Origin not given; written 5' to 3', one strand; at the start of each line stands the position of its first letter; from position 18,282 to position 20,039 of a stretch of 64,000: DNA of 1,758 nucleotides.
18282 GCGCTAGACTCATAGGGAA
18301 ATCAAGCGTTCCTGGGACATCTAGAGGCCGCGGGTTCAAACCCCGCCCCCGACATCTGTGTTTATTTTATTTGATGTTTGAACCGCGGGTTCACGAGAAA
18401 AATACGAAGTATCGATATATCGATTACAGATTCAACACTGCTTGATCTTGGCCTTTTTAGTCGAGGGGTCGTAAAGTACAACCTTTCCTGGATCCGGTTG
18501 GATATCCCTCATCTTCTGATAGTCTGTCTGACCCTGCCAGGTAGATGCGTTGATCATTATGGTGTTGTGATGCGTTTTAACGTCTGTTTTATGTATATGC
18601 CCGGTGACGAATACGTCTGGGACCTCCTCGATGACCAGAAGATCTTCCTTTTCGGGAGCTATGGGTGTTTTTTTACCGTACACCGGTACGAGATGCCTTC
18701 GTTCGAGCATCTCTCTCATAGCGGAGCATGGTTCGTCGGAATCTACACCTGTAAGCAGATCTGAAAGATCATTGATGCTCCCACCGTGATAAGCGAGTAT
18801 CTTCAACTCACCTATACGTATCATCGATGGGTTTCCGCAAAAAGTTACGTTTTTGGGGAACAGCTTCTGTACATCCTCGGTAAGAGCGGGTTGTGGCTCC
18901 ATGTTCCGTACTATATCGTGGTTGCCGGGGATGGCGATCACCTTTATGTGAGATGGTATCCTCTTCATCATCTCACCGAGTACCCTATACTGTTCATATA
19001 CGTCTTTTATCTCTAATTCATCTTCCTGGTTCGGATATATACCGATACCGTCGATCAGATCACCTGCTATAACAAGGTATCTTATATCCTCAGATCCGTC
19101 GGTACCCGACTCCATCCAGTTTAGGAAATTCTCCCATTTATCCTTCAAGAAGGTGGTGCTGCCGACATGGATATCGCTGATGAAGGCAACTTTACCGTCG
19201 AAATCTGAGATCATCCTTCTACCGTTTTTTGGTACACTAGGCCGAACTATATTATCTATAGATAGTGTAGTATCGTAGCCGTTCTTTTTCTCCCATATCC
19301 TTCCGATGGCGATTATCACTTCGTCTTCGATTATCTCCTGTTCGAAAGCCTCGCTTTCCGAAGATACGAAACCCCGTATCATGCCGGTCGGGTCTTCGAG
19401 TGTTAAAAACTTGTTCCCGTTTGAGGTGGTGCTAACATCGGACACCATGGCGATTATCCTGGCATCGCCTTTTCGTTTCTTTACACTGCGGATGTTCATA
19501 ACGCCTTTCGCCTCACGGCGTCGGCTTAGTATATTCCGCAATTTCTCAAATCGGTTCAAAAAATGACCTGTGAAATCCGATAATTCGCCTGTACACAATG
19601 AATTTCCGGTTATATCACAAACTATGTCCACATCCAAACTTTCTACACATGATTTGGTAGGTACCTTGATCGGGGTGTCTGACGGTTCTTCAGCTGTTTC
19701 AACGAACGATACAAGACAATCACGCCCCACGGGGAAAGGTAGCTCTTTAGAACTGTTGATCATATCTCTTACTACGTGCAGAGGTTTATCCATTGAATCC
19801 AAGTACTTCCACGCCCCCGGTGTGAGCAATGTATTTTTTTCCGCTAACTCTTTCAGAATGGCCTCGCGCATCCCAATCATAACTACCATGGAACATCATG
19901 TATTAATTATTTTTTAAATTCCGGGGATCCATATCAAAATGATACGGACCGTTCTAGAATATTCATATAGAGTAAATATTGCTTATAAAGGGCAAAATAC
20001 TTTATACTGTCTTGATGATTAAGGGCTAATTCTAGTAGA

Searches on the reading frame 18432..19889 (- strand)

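Call 71: search_protein_families(library=pfam, proteins=[window:18432-19889:-], max_evalue=0.00001)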
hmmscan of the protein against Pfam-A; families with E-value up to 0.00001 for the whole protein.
window:18432-19889:- (485 aa): 4 families
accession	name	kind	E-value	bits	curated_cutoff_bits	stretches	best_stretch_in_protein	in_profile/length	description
PF04042.21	DNA_pol_E_B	-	2e-19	70.3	29.1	1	234-431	1-203/210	DNA polymerase alpha/epsilon subunit B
PF00149.33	Metallophos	-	5.5e-15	56.7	21.5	1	233-434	2-190/191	Calcineurin-like phosphoesterase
PF12850.12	Metallophos_2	-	7e-08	33.1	27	1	233-453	2-137/154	Calcineurin-like phosphoesterase superfamily domain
PF01336.31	tRNA_anti-codon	-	2.4e-06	27.8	27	1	144-214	2-72/75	OB-fold nucleic acid binding domain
